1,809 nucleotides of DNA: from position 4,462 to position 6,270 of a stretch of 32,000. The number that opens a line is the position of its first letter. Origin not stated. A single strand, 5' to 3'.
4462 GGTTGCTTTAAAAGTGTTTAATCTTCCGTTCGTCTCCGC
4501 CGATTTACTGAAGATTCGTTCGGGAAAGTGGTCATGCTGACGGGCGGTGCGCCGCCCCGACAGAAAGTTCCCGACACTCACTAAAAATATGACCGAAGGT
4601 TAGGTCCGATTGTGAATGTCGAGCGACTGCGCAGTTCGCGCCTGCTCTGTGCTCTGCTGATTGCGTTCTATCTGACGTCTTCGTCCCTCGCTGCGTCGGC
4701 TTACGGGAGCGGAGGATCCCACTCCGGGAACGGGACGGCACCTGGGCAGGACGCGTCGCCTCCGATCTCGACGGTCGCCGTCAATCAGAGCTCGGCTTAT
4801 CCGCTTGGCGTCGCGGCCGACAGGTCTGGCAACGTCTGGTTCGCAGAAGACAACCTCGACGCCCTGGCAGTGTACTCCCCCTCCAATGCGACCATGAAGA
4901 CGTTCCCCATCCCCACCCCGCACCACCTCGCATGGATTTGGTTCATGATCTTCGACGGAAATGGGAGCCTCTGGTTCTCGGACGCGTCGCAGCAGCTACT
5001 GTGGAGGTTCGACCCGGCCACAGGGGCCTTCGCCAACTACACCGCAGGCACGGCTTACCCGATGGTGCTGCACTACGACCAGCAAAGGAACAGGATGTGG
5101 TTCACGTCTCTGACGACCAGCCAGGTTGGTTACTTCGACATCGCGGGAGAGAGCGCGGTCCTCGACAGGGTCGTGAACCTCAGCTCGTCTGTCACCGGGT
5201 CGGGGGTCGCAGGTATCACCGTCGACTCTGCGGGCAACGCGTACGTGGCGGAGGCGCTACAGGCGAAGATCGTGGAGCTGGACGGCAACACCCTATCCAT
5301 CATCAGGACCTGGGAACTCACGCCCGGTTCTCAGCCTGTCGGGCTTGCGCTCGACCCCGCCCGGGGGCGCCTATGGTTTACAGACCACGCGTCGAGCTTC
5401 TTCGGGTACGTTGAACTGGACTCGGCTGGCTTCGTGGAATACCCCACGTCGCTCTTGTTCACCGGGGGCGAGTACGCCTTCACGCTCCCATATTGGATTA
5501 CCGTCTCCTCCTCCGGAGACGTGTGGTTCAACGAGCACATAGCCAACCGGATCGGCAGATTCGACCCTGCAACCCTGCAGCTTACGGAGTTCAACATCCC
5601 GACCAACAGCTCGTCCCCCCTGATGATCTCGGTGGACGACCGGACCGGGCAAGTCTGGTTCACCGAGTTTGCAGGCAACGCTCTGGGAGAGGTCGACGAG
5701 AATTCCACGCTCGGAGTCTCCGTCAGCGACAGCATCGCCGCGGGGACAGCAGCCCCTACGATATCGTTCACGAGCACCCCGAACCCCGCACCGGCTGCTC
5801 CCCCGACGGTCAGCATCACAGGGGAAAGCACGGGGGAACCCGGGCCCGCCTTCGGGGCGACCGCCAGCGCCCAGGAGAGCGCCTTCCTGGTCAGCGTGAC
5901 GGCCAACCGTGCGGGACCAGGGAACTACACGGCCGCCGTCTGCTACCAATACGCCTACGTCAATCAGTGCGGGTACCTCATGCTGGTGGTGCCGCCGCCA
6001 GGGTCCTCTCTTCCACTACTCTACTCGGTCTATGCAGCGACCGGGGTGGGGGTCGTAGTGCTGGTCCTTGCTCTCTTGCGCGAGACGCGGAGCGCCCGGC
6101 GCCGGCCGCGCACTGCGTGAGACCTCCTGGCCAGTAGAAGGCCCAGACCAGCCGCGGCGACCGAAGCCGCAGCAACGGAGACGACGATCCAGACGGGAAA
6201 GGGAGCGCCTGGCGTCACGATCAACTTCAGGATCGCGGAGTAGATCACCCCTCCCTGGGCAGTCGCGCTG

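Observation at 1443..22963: Recurring 6-2-6 palindrome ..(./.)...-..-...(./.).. in seven intergenic regions of the copper/respiratory island: candidate operator of an undescribed regulon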

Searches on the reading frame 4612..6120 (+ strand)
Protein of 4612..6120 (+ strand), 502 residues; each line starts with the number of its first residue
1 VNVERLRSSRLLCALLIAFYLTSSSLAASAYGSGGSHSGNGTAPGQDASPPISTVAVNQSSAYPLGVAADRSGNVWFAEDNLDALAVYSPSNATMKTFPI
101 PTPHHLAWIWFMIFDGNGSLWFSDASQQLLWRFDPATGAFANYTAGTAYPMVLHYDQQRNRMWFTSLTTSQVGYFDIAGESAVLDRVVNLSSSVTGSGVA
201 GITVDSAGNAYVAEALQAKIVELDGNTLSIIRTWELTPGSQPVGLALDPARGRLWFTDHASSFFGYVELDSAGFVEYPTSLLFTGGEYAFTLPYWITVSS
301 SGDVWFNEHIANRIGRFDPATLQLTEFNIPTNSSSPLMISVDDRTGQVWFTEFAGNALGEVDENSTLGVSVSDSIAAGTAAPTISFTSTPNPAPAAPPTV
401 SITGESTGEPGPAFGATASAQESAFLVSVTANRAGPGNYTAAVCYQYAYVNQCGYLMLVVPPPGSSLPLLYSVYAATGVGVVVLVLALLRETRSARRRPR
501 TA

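Call 8: search_protein_families(library=pfam, proteins=[window:4612-6120:+], max_evalue=0.01)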
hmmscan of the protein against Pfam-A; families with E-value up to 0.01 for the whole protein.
window:4612-6120:+ (502 aa): 5 families
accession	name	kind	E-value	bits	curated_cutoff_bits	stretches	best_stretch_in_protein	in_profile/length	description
PF24684.1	Vgb_lyase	-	8.8e-30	103.9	50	2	52-270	3-210/290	Virginiamycin B lyase family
PF08450.18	SGL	-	3.1e-08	34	26.3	1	115-336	9-230/246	SMP-30/Gluconolactonase/LRE-like region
PF06739.17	SBBP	-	0.00015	22.1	20.5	0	200-213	16-29/38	Beta-propeller repeat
PF01436.27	NHL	-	0.00099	19.5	20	0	63-76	3-16/28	NHL repeat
PF21959.2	DUF6923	-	0.0079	16.4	27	0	72-147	97-170/234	Repeat of unknown function (DUF6923)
